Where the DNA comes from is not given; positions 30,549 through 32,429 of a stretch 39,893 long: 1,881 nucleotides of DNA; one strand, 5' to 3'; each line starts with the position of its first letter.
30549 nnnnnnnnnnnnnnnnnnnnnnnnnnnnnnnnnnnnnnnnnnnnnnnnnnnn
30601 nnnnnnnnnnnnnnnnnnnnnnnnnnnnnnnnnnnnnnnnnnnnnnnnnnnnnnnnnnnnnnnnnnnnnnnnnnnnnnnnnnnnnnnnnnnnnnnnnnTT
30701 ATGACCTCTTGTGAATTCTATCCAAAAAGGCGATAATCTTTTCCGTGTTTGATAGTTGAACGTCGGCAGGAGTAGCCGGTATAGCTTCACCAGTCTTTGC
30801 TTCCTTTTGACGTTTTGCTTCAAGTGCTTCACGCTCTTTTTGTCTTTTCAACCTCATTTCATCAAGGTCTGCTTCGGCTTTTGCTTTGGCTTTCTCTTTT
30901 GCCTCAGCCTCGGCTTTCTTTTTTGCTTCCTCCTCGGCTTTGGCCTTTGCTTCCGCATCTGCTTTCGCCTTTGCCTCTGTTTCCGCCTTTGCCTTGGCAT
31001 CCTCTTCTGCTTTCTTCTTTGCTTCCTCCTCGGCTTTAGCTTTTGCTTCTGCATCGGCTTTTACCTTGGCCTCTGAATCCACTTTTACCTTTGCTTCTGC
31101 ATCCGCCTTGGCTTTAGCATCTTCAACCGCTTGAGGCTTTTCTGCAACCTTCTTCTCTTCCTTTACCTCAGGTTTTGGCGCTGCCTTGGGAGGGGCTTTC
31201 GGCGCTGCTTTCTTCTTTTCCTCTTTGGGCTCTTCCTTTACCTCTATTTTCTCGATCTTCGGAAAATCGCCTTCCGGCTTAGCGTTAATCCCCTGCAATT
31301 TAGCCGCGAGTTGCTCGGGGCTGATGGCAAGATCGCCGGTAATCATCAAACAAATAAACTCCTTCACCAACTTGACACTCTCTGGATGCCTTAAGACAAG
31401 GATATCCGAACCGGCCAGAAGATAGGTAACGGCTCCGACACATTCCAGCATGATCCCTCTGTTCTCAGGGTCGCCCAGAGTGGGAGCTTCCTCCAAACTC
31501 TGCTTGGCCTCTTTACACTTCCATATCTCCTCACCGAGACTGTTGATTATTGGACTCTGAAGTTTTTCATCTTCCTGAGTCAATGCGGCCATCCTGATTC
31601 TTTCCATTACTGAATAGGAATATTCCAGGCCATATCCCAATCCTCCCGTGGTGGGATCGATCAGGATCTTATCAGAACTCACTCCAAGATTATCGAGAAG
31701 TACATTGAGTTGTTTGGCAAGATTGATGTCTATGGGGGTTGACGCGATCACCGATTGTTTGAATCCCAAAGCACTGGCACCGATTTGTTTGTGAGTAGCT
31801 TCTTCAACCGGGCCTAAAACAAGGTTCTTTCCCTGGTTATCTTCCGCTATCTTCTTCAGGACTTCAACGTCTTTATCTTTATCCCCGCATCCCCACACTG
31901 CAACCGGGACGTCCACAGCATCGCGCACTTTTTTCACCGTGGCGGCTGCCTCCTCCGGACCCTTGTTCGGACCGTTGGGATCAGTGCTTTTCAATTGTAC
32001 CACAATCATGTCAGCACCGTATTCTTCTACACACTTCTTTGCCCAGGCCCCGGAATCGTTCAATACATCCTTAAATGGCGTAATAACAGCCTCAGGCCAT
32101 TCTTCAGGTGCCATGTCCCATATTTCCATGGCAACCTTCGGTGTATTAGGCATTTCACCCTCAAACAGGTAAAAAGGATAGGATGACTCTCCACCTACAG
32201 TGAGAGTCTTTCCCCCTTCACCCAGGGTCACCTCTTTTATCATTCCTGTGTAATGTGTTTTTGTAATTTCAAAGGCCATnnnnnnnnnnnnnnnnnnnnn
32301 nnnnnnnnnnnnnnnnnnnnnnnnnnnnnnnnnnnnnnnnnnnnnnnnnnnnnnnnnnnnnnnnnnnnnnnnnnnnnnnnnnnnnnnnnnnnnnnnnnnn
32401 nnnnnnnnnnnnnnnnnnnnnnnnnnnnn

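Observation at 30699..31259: AcsD carries an unusual ~185-aa Lys/Glu/Ala-rich, repeat-built C-terminal tail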

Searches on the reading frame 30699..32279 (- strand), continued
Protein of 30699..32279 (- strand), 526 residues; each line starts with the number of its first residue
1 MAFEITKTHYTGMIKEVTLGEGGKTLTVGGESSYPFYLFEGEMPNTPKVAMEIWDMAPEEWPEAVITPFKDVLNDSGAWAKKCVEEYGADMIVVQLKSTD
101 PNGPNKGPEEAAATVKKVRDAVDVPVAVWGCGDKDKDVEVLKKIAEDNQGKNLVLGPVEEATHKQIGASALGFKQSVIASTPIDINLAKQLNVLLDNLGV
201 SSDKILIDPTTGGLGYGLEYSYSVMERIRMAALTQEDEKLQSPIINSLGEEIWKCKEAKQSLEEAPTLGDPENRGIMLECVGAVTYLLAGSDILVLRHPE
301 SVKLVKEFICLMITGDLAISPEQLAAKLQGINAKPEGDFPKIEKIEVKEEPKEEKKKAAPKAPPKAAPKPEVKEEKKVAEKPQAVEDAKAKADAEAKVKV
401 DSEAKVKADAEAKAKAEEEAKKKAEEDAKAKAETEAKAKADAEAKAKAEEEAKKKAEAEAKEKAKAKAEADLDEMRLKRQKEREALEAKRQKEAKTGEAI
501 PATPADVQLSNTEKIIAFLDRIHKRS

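Call 11: search_solved_structures(query=window:30699-32279:-, max_evalue=0.01, show_alignments=1)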
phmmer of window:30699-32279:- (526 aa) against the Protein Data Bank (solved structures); distinct sequences matched with E-value up to 0.01: 13.
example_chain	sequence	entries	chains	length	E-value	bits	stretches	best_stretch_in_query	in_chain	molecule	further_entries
4djd_D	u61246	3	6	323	4.9e-87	296.1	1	20-312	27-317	Corrinoid/iron-sulfur protein small subunit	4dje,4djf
2h9a_B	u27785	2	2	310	4.9e-86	292.8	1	1-309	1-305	CO dehydrogenase/acetyl-CoA synthase, iron-sulfur protein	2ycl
4c1n_B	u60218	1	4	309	1.7e-85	291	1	2-309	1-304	CO DEHYDROGENASE/ACETYL-COA SYNTHASE, IRON-SULFUR PROTEIN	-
9fzy_E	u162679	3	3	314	3.1e-74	253.9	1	8-310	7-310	Acetyl-CoA decarbonylase/synthase complex subunit delta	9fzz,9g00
6d90_b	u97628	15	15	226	9e-07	31.4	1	335-469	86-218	eL29 | 60S ribosomal protein L29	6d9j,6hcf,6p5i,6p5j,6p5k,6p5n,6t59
7nfx_b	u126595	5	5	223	1.7e-06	30.6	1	335-462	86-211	60S ribosomal protein L29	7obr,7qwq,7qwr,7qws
11he_29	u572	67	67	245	4.9e-06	29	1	335-469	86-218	Large ribosomal subunit protein eL29 | eL29 | 60S ribosomal protein L29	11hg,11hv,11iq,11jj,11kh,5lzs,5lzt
7abf_A4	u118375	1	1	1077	1.2e-05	27.7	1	402-484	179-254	Transcription elongation regulator 1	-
7abg_A4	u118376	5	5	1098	1.2e-05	27.7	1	402-484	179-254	Transcription elongation regulator 1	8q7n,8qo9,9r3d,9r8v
8hcy_C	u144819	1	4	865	1.8e-05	27.1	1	370-475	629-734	Dot/Icm secretion system substrate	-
7x3k_A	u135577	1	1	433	0.0028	19.9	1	376-509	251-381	Zuotin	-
8ek1_P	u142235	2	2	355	0.0069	18.6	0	358-469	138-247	Circumsporozoite protein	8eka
9ygf_G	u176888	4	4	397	0.0093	18.2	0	358-469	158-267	Circumsporozoite protein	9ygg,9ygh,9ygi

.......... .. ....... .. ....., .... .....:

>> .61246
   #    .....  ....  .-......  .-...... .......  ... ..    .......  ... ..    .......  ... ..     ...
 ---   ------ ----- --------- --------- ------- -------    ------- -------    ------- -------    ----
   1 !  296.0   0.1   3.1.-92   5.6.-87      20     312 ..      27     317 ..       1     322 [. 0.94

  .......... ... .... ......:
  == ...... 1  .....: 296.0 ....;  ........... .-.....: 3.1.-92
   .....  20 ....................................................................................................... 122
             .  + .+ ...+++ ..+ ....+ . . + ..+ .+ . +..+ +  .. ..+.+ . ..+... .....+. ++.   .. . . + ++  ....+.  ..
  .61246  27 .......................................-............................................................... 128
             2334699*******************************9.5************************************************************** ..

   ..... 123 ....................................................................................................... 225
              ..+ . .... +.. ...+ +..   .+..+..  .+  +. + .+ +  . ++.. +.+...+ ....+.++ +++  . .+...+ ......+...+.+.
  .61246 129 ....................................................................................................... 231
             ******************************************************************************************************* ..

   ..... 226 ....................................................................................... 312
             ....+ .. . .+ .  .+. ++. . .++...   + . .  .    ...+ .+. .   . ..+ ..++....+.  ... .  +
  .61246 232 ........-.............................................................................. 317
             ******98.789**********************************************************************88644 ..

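Call 13: find_related_loci(query=A1, collection=genome_contigs, flank=6000)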
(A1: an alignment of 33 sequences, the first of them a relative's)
Query A1 (526 aa) in genome_contigs; peptide patterns used: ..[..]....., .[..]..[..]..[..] (x = any residue, [..] = any of these).
600 stretches matched a pattern (row limit reached: there are more); 546 encode a relative of the query (tblastn E <= 1e-3); the best 80 are kept; 80 distinct loci.
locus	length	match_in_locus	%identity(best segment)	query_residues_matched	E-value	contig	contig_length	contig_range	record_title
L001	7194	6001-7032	79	1-347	0e+0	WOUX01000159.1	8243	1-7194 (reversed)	MAG: bacterium isolate X2_MetaBAT.32 scaffold_3952, whole genome shotgun sequence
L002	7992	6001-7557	54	1-526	7e-168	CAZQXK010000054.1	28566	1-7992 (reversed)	MAG TPA_asm: uncultured Thermodesulfobacteriota bacterium isolate binchicken_co168_241 genome assembly, contig: NODE_286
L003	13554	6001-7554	56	1-526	3e-161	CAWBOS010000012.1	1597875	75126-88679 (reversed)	MAG: uncultured delta proteobacterium isolate MFD01299.bin.3.111 genome assembly, contig: contig_6052, whole genome shot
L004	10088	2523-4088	54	1-526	3e-158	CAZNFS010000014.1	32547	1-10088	MAG TPA_asm: uncultured Desulfobacteraceae bacterium isolate SRP200020_co3_340 genome assembly, contig: NODE_1882_length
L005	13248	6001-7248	62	1-415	8e-156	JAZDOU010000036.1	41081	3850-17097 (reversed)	MAG: Pseudomonadota bacterium isolate MEGAHIT-group-0.794 k141_13877377, whole genome shotgun sequence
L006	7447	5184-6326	61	1-373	2e-155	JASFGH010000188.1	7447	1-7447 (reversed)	MAG: Desulfobacterales bacterium isolate D0606U02metaG_Bin_318 D0606U02metaG_FD_scaffold_1797_c1, whole genome shotgun s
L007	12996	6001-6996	64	1-332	2e-155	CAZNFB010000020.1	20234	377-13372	MAG TPA_asm: uncultured Desulfobacteraceae bacterium isolate SRP141559_co1_158 genome assembly, contig: NODE_1273_length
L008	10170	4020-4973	69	1-318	5e-155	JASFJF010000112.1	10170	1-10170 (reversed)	MAG: Desulfobacterales bacterium isolate D0608S20remetaG_sub_Bin_263 D0608S20remetaG_FD_scaffold_1598_c1, whole genome s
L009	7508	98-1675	52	1-525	7e-155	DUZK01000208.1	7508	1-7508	MAG TPA_asm: Deltaproteobacteria bacterium isolate MAG_15370_dsfb_81 Ga0180009_10013053, whole genome shotgun sequence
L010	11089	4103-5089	67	1-329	2e-154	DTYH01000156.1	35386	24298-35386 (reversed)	MAG TPA_asm: Desulfobacterales bacterium isolate UWMA-0216 k99_240941, whole genome shotgun sequence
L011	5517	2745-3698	69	1-318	4e-156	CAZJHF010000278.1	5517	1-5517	MAG TPA_asm: uncultured Desulfobacterales bacterium isolate binchicken_co388_108 genome assembly, contig: NODE_7959_leng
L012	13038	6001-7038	68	1-347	1e-153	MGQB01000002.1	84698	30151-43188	MAG: Deltaproteobacteria bacterium RBG_13_43_22 RBG_13_scaffold_100, whole genome shotgun sequence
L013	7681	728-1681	69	1-318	1e-153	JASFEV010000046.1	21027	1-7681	MAG: Desulfobacterales bacterium isolate D0606M20metaG_Bin_156 D0606M20metaG_FD_scaffold_102_c1, whole genome shotgun se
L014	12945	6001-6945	67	1-315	3e-153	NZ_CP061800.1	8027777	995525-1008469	Desulfonema magnum strain 4be13 chromosome, complete genome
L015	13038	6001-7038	62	1-347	7e-153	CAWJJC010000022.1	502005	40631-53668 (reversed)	MAG: uncultured delta proteobacterium isolate MFD05442.bin.2.211 genome assembly, contig: contig_42070, whole genome sho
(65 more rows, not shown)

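Call 29: predict_structure(alignment_id=A1)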
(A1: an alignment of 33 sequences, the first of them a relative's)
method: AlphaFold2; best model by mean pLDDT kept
length: 526 residues; sequences in the alignment: 33
mean_pLDDT: 69.5   pTM: 0.57
mean pLDDT of the five models: 69.5, 65.2, 63.4, 63.3, 62.6
residues with pLDDT >= 90: 107; 70-90: 203; 50-70: 86; < 50: 130
segments of 3 or more residues with pLDDT < 50: 1-10, 37-40, 211-224, 227-236, 336-411, 497-508
pLDDT, mean of each block of 10 residues (from residue 1): 42 73 84 54 76 90 89 96 96 94 93 97 95 90 94 88 86 86 63 81 76 39 48 49 69 71 79 82 75 88 89 61 61 47 38 35 39 28 31 36 38 54 66 71 76 79 78 79 81 58 47 79 71
secondary structure, 60 per line:
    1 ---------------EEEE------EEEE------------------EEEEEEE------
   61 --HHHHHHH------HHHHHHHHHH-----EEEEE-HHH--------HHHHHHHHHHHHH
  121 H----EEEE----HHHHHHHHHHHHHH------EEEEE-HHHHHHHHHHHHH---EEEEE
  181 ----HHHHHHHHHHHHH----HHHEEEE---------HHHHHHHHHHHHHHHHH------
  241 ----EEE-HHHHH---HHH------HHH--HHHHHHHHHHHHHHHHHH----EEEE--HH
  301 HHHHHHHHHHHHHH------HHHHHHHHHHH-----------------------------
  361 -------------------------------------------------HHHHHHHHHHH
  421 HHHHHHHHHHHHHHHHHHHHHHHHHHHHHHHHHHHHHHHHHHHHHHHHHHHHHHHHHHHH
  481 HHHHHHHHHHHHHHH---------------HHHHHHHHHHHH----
elements in order: E16-19 E26-29 E48-54 H63-69 H76-85 E91-95 H108-121 E126-129 H134-147 E154-158 H160-172 E176-180 H185-197 E205-208 H218-234 E245-247 H249-253 H271-288 E293-296 H299-314 H321-331 H410-495 H511-522

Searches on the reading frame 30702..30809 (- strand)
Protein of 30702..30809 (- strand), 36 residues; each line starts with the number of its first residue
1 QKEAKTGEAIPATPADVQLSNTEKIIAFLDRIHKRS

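Call 61: search_solved_structures(query=A3, max_evalue=10, show_alignments=3)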
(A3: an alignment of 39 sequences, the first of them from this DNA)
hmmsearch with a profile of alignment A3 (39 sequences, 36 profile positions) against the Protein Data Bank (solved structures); distinct sequences matched with E-value up to 10: 1.
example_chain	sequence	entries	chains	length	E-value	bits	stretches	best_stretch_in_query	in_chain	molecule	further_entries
1vlj_A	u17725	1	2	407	0.84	12.7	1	4-28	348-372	NADH-dependent butanol dehydrogenase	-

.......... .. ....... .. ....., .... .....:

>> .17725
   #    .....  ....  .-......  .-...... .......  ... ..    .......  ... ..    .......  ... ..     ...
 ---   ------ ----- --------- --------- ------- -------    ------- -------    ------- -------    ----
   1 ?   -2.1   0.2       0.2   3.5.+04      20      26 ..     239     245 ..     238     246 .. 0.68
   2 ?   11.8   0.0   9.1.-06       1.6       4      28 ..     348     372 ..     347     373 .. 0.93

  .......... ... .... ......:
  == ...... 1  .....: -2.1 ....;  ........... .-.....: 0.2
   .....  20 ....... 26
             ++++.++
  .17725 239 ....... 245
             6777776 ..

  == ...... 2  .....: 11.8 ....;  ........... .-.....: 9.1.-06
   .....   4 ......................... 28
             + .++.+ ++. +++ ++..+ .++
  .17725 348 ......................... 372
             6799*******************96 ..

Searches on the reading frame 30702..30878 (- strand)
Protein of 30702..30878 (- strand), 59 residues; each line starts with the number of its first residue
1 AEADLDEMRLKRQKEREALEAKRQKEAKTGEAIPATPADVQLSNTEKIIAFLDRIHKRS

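Call 28: search_protein_families(library=pfam, proteins=[window:30702-30878:-], max_evalue=10)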
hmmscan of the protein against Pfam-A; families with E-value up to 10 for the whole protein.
seq(59 aa): 0 families
